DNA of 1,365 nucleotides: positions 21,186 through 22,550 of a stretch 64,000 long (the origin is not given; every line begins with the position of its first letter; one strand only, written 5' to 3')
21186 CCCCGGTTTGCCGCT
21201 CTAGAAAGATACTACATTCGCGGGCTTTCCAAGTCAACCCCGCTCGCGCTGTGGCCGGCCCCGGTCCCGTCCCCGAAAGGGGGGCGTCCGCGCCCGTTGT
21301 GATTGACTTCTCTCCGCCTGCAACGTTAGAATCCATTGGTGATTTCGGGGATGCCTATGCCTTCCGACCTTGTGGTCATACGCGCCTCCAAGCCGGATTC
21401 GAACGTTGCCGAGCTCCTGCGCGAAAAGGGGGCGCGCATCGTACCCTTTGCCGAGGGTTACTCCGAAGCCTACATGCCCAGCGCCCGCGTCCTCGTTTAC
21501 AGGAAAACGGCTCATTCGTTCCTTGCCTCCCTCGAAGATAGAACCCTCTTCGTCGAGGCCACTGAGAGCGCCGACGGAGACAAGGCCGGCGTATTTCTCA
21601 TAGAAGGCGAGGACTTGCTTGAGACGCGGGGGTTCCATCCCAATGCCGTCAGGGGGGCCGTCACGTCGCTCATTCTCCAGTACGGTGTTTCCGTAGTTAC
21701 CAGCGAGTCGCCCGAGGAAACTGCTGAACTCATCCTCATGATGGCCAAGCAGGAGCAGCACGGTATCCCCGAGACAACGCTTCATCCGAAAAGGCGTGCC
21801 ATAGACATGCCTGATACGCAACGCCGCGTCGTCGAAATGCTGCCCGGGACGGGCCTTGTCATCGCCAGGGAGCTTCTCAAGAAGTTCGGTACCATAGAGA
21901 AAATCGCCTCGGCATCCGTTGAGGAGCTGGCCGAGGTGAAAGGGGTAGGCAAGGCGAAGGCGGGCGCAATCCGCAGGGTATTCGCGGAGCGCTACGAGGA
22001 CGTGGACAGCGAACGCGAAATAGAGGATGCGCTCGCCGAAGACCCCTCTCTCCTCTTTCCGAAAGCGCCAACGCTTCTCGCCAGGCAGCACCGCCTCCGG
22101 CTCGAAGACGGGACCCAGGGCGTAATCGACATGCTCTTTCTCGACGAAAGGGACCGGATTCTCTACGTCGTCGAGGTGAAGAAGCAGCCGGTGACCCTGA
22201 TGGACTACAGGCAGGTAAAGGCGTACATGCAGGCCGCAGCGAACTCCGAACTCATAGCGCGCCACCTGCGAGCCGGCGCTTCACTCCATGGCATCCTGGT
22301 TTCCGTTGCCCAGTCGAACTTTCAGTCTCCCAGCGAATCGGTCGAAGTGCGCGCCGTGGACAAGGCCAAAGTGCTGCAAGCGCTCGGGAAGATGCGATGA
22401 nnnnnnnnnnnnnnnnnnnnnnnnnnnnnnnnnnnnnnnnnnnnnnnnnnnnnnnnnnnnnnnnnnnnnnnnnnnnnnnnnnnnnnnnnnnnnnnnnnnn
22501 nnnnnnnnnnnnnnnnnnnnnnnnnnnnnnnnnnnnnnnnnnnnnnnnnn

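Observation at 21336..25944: Candidate expanded MrfAB-type repair or nucleic-acid-processing module: three-domain nuclease translationally coupled to a DExH/DUF1998 helicase, then a DEDD exonuclease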

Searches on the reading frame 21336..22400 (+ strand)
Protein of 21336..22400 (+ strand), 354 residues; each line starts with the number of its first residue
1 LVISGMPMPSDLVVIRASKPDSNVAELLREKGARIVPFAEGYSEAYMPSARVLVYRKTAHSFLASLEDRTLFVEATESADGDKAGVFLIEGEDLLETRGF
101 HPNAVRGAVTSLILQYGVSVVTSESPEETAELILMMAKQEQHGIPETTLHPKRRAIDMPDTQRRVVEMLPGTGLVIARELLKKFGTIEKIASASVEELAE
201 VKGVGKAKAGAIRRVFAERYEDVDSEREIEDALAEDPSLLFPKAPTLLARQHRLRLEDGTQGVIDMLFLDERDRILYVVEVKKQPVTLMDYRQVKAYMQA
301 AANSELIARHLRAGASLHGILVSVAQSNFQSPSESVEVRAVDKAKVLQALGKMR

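Call 3: search_protein_families(library=pfam, proteins=[window:21336-22400:+], max_evalue=0.1)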
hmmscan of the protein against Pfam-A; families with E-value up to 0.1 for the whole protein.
window:21336-22400:+ (354 aa): 8 families
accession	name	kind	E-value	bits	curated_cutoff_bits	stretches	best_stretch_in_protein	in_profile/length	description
PF02732.21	ERCC4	-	2.3e-15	57.2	24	1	22-135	8-139/140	ERCC4 domain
PF14520.12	HHH_5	-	3.1e-10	40.8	27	1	168-213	6-52/57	Helix-hairpin-helix domain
PF12826.13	HHH_2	-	9.5e-10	38.9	27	1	172-218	11-57/64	Helix-hairpin-helix motif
PF00633.29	HHH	-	3.1e-06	27.2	24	1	187-213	2-28/30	Helix-hairpin-helix motif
PF20582.4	UPF0758_N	-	2.1e-05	25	27.1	1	175-209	43-76/77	UPF0758 N-terminal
PF06250.17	YhcG_C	-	0.00056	20.2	32.5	1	243-303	41-100/157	YhcG PDDEXK nuclease domain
PF01939.22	NucS_C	-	0.022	15.2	24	1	226-305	2-74/124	Endonuclease NucS C-terminal domain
PF12836.13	HHH_3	-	0.074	13.6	27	0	192-212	10-30/65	Helix-hairpin-helix motif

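Call 4: search_protein_families(library=ncbifam, proteins=[window:21336-22400:+], max_evalue=0.1)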
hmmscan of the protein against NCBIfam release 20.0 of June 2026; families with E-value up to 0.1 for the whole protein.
window:21336-22400:+ (354 aa): 22 families
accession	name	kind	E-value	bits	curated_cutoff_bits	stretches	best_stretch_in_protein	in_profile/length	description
NF010337.0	PRK13766.1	equivalog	2e-46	158.5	610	1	20-221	580-780/781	Hef nuclease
NF040956.1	Arch_Xpf_endonucase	equivalog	1.7e-22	80.1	300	1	21-226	12-219/222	3'-flap repair endonuclease Xpf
NF001824.0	PRK00558.1-5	equivalog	2.6e-09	36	451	1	147-219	578-647/652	excinuclease ABC subunit UvrC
NF000642.1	PRK00024.1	equivalog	1.1e-08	35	180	1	175-283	33-132/212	RadC family protein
NF011262.0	PRK14668.1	equivalog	1.4e-07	30.2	544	1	160-214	521-575/577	excinuclease ABC subunit C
NF010009.0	PRK13482.1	equivalog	8.1e-07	28.5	201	1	164-224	292-352/357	DNA integrity scanning diadenylate cyclase DisA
NF011260.0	PRK14666.1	equivalog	2.1e-06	26.8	649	1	168-214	641-687/698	excinuclease ABC subunit C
TIGR00608.1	radc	subfamily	2.7e-06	27.3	133.85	1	175-278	36-133/218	RadC family protein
NF003270.0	PRK04247.1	equivalog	5.3e-06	25.7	216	1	218-323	122-213/250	endonuclease NucS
NF010931.0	PRK14351.1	equivalog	0.00011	20.9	1051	1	169-219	533-583/692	NAD-dependent DNA ligase LigA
TIGR00575.1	dnlj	equivalog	0.00013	20.5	444.45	1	172-220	506-554/652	NAD-dependent DNA ligase LigA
NF005932.1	PRK07956.1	equivalog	0.00042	18.9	369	1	172-219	514-561/664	NAD-dependent DNA ligase LigA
NF011263.0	PRK14669.1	equivalog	0.00044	18.9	1108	1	138-216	530-602/624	excinuclease ABC subunit C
TIGR01954.1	nusA_Cterm_rpt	equivalog_domain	0.0035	17.4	48.15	1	178-212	7-42/50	transcription termination factor NusA, C-terminal duplication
NF009401.0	PRK12766.1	equivalog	0.0038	16.9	239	1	183-236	30-83/238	50S ribosomal protein L32e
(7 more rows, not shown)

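Call 5: search_protein_families(library=padloc, proteins=[window:21336-22400:+], max_evalue=0.1)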
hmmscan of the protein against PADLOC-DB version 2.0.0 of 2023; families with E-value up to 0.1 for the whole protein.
window:21336-22400:+ (354 aa): 6 families
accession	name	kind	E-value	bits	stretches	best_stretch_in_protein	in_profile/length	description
PDLC04810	PDC-S02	-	6.8e-05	20.3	1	243-302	227-285/355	-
PDLC04803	PDC-S02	-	0.00076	17.2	1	247-303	145-200/269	-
PDLC04916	PDC-S11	-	0.0011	16.1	1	221-284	20-77/358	-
PDLC04813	PDC-S02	-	0.0022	15.9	1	246-302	48-103/175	-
PDLC04807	PDC-S02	-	0.0023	15.2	1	247-303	226-281/351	-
PDLC04831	PDC-S02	-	0.025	12.1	1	225-301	193-271/346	-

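Call 9: find_homologous_proteins(query=window:21336-22400:+)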
Query window:21336-22400:+ (354 aa): 25 proteins with E <= 0.001 among 8000 candidates.
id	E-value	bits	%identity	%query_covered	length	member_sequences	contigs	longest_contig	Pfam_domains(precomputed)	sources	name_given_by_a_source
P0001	1.9e-213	726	99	98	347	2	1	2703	PF12826.14,PF14520.13,PF02732.22,PF20582.5,PF00633.30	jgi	-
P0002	1.2e-169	582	77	98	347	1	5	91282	PF12826.14,PF14520.13,PF02732.22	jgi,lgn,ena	-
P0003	2.8e-167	574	77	97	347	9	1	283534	PF12826.14,PF14520.13,PF02732.22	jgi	-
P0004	8.4e-142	490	66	95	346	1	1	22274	PF12826.14,PF14520.13,PF02732.22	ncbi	-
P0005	1.1e-110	388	53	97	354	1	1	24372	PF12826.14,PF14520.13,PF02732.22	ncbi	-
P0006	2.5e-105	370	51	97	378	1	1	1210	PF12826.14,PF14520.13,PF02732.22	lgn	-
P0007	2.0e-79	285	45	99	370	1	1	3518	PF12826.14,PF14520.13,PF02732.22,PF06250.18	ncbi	-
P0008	1.6e-77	279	44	97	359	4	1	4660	PF12826.14,PF02732.22,PF06250.18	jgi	jgi:ERCC4-type nuclease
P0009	1.4e-75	273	43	97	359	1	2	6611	PF12826.14,PF02732.22,PF06250.18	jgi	jgi:ERCC4-type nuclease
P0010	1.1e-72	263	40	97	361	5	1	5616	PF12826.14,PF02732.22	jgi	jgi:ERCC4-type nuclease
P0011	1.4e-72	263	41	96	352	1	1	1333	PF12826.14,PF14520.13,PF02732.22,PF00633.30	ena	-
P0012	1.3e-71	260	41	97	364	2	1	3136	PF12826.14,PF14520.13,PF02732.22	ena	-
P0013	6.5e-71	257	40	97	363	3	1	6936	PF12826.14,PF14520.13,PF02732.22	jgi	jgi:ERCC4-type nuclease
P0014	3.2e-70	255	40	98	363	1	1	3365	PF12826.14,PF14520.13,PF02732.22,PF00633.30,PF06250.18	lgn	-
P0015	2.4e-69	252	40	91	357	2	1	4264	PF12826.14,PF14520.13,PF02732.22,PF06250.18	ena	-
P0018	4.2e-66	242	40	97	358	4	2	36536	PF12826.14,PF14520.13,PF02732.22,PF00633.30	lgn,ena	-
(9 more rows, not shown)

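Call 10: find_encoding_contigs(protein=P0003, flank=8000, max_places=2)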
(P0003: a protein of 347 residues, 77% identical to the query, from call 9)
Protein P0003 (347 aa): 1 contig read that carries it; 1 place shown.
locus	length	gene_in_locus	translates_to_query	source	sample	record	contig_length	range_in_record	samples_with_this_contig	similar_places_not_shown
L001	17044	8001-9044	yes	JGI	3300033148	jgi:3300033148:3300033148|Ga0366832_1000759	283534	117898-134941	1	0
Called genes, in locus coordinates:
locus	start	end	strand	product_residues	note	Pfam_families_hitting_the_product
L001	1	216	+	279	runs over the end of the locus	PF04468:PSP1, PF28472:PSP1_3rd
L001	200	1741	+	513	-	PF00133:tRNA-synt_1, PF01406:tRNA-synt_1e (weak), PF09334:tRNA-synt_1g, PF00133:tRNA-synt_1, PF01406:tRNA-synt_1e (weak), PF08264:Anticodon_1 (weak), PF19303:Anticodon_3 (weak)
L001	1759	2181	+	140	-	-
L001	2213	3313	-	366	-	PF01041:DegT_DnrJ_EryC1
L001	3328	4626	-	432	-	PF03446:NAD_binding_2 (weak), PF03721:UDPG_MGDP_dh_N, PF00984:UDPG_MGDP_dh, PF03720:UDPG_MGDP_dh_C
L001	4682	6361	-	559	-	PF00702:Hydrolase, PF13419:HAD_2, PF13242:Hydrolase_like (faint), PF01933:CofD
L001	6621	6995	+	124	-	PF00359:PTS_EIIA_2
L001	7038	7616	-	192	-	PF00925:GTP_cyclohydro2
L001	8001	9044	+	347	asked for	PF02732:ERCC4, PF12826:HHH_2, PF14520:HHH_5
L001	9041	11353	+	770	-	PF04851:ResIII, PF00270:DEAD, PF00271:Helicase_C, PF22982:WHD_HRQ1, PF09369:MZB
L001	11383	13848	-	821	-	PF00133:tRNA-synt_1, PF09334:tRNA-synt_1g, PF08264:Anticodon_1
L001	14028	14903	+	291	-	PF13482:RNase_H_2, PF10108:DNA_pol_B_exo2 (weak)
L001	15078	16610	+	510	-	PF01590:GAF, PF13185:GAF_2, PF13492:GAF_3 (weak), PF01966:HD (faint), PF13487:HD_5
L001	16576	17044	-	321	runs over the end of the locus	PF13432:TPR_16 (faint), PF13428:TPR_14 (faint), PF07719:TPR_2 (faint), PF13414:TPR_11 (faint), PF13424:TPR_12 (faint), PF14559:TPR_19 (faint), PF13431:TPR_17 (weak), PF00515:TPR_1 (weak), +1 more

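Call 11: find_encoding_contigs(protein=P0004, flank=8000, max_places=2)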
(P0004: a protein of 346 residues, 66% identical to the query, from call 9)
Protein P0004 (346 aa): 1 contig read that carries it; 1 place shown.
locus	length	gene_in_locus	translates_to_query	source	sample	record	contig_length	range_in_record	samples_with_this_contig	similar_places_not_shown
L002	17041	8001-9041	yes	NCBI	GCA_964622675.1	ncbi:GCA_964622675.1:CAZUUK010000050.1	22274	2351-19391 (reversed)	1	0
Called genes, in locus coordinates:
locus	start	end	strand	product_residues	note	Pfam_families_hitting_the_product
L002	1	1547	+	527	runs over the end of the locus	PF00133:tRNA-synt_1, PF01406:tRNA-synt_1e, PF09334:tRNA-synt_1g, PF00133:tRNA-synt_1, PF08264:Anticodon_1 (faint)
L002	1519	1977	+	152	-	-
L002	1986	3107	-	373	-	PF00155:Aminotran_1_2 (weak), PF01041:DegT_DnrJ_EryC1, PF01212:Beta_elim_lyase (faint)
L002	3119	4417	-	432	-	PF03446:NAD_binding_2 (weak), PF03721:UDPG_MGDP_dh_N, PF00984:UDPG_MGDP_dh, PF03720:UDPG_MGDP_dh_C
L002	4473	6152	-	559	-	PF00702:Hydrolase, PF12710:HAD (weak), PF13419:HAD_2, PF13242:Hydrolase_like (faint), PF01933:CofD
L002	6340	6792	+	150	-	PF00359:PTS_EIIA_2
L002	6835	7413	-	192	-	PF00925:GTP_cyclohydro2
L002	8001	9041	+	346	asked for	PF02732:ERCC4, PF12826:HHH_2, PF14520:HHH_5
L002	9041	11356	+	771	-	PF04851:ResIII (weak), PF00270:DEAD, PF00271:Helicase_C, PF22982:WHD_HRQ1, PF09369:MZB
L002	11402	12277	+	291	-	PF13482:RNase_H_2, PF10108:DNA_pol_B_exo2 (faint)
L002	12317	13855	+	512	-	PF01590:GAF, PF13185:GAF_2, PF13492:GAF_3 (weak), PF01966:HD (weak), PF13487:HD_5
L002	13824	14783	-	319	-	PF07719:TPR_2 (faint), PF13181:TPR_8 (faint), PF13374:TPR_10 (faint), PF13414:TPR_11 (faint), PF13424:TPR_12 (faint), PF13431:TPR_17 (faint), PF13432:TPR_16 (weak), PF00515:TPR_1 (weak)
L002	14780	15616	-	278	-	PF01694:Rhomboid, PF08551:DUF1751 (weak)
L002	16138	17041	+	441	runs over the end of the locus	PF00890:FAD_binding_2, PF02910:Succ_DH_flav_C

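Call 12: find_encoding_contigs(protein=P0005, flank=8000, max_places=2)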
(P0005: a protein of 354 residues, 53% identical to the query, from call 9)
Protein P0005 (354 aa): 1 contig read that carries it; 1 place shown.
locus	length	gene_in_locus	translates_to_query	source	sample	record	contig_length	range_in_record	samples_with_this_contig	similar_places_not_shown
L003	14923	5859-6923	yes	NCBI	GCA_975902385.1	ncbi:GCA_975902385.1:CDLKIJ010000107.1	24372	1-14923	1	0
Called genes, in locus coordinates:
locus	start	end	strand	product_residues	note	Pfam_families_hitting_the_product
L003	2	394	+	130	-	?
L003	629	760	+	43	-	-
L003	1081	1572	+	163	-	PF02542:YgbB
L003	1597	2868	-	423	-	PF13490:zf-HC2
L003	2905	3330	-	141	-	PF04542:Sigma70_r2 (weak), PF08281:Sigma70_r4_2, PF04545:Sigma70_r4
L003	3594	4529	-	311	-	PF01261:AP_endonuc_2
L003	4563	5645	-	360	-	PF00383:dCMP_cyt_deam_1, PF14437:MafB19-deam, PF01872:RibD_C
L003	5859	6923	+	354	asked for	PF02732:ERCC4, PF12826:HHH_2 (weak), PF14520:HHH_5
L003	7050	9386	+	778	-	PF00270:DEAD, PF04851:ResIII (weak), PF00271:Helicase_C, PF22982:WHD_HRQ1, PF09369:MZB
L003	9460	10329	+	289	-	PF13482:RNase_H_2, PF10108:DNA_pol_B_exo2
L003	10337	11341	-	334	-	PF13428:TPR_14 (faint), PF13181:TPR_8 (faint), PF13414:TPR_11 (faint), PF13431:TPR_17 (faint), PF23914:TPR_CcmH_CycH (faint), PF00515:TPR_1 (faint), PF07719:TPR_2 (faint), PF13432:TPR_16, +1 more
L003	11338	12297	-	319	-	PF01694:Rhomboid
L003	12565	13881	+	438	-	PF05697:Trigger_N, PF05698:Trigger_C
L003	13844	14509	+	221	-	PF00574:CLP_protease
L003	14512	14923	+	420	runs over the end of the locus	PF06689:zf-C4_ClpX, PF00004:AAA, PF07724:AAA_2, PF07728:AAA_5 (weak), PF10431:ClpB_D2-small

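Call 13: find_encoding_contigs(protein=P0018, flank=8000, max_places=2)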
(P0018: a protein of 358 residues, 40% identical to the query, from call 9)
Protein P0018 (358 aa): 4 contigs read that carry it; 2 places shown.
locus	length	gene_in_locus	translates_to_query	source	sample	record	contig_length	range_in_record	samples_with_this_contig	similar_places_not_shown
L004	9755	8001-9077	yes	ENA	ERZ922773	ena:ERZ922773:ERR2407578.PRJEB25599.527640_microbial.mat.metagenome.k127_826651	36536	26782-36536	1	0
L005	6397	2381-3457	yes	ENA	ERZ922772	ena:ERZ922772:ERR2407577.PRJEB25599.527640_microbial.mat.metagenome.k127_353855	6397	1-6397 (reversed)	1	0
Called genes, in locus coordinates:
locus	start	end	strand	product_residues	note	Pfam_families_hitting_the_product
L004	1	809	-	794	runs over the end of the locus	PF02687:FtsX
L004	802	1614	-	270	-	PF02463:SMC_N (faint), PF00005:ABC_tran, PF13304:AAA_21 (faint)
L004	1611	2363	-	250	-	PF00005:ABC_tran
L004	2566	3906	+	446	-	PF07730:HisKA_3, PF02518:HATPase_c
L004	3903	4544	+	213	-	PF00072:Response_reg, PF08281:Sigma70_r4_2 (weak), PF00196:GerE, PF04545:Sigma70_r4 (weak)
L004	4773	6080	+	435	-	PF00884:Sulfatase, PF01663:Phosphodiest (faint), PF16347:SGSH_C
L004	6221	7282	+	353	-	PF13349:DUF4097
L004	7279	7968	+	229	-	PF00702:Hydrolase, PF13419:HAD_2, PF13242:Hydrolase_like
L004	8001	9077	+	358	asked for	PF02732:ERCC4, PF12826:HHH_2, PF14520:HHH_5, PF00633:HHH (faint)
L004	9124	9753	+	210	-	?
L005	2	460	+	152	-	?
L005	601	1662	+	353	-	PF13349:DUF4097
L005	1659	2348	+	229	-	PF00702:Hydrolase, PF13419:HAD_2, PF13242:Hydrolase_like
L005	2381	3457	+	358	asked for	PF02732:ERCC4, PF12826:HHH_2, PF14520:HHH_5, PF00633:HHH (faint)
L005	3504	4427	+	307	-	-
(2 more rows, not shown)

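Call 16: find_related_loci(query=A1, collection=genome_contigs, flank=10000)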
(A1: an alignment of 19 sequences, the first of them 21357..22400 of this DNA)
Query A1 (347 aa) in genome_contigs; peptide patterns used: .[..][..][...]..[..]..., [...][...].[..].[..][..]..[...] (x = any residue, [..] = any of these).
229 stretches matched a pattern; 160 encode a relative of the query (tblastn E <= 1e-3); the best 80 are kept; 80 distinct loci.
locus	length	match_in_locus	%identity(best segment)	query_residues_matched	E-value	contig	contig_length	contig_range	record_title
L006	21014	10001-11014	66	6-343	4e-152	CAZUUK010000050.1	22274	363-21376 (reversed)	MAG TPA_asm: uncultured Planctomycetota bacterium isolate SRP068000_co1_50 genome assembly, contig: NODE_3010_length_222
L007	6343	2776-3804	43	6-347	7e-88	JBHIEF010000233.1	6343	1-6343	MAG: Armatimonadota bacterium isolate b3.sp2_bin.12 NODE_4976_length_6343_cov_4.969943, whole genome shotgun sequence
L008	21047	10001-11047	42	6-347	7e-84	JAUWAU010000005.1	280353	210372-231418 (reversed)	MAG: Armatimonadota bacterium isolate CSMAG_1302 CSMAG_1302_k141_658039_length_280353_cov_28.9956, whole genome shotgun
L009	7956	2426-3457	44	6-347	8e-83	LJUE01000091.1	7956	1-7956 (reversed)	MAG: Planctomycetes bacterium SM23_32 WORSMTZ_27219, whole genome shotgun sequence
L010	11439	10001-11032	41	6-347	1e-82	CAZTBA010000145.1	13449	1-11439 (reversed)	MAG TPA_asm: uncultured bacterium isolate SRP323688_co1_241 genome assembly, contig: NODE_7136_length_13449_cov_6.628864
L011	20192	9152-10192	43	2-347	4e-82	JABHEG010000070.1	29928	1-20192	MAG: Lentisphaerae bacterium isolate SI037_bin151 k141_138917, whole genome shotgun sequence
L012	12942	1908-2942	42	6-347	3e-81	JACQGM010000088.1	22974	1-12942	MAG: Armatimonadetes bacterium isolate NC_groundwater_1073_Ag_S2p5_69_131 S_2p5_S6_coassembly_k141_1115330, whole genome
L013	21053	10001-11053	39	1-347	5e-81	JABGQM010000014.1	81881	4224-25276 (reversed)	MAG: Verrucomicrobia bacterium isolate co234_bin56 co234_bin56_Ctg14, whole genome shotgun sequence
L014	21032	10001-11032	42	6-347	2e-80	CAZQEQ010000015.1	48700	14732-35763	MAG TPA_asm: uncultured candidatus Brocadiaceae bacterium isolate binchicken_co334_199 genome assembly, contig: NODE_106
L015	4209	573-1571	43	10-343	2e-80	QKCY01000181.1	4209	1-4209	MAG: Victivallales bacterium isolate SZUA-436 scaffold_111899, whole genome shotgun sequence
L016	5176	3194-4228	40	5-347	2e-80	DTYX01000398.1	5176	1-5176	MAG TPA_asm: Candidatus Poribacteria bacterium isolate UWMA-0232 k99_1940867, whole genome shotgun sequence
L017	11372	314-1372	39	1-347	7e-79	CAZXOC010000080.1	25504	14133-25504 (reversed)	MAG TPA_asm: uncultured Planctomycetaceae bacterium isolate SRP068000_co1_356 genome assembly, contig: NODE_2335_length_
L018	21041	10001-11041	40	2-347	3e-78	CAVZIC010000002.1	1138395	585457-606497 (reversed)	MAG: uncultured Chloroflexia bacterium isolate MFD02416.bin.2.12 genome assembly, contig: contig_16958, whole genome sho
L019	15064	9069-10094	42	6-346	4e-78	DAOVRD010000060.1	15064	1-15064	MAG TPA_asm: Planctomycetota bacterium isolate CSMAG_1592 CSMAG_1592_k141_27518_length_15064_cov_21.0000, whole genome s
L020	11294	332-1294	43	2-321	2e-77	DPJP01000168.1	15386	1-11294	MAG TPA_asm: Armatimonadetes bacterium isolate UBA11051 contig_7600, whole genome shotgun sequence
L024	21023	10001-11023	40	10-347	1e-76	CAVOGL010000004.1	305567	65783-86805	MAG: uncultured Chloroflexia bacterium isolate MFD09964.bin.2.169 genome assembly, contig: contig_19292, whole genome sh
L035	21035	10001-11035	38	5-347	6e-71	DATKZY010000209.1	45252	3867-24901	MAG TPA_asm: Planctomycetota bacterium isolate SMAG_U14257 k141_250954, whole genome shotgun sequence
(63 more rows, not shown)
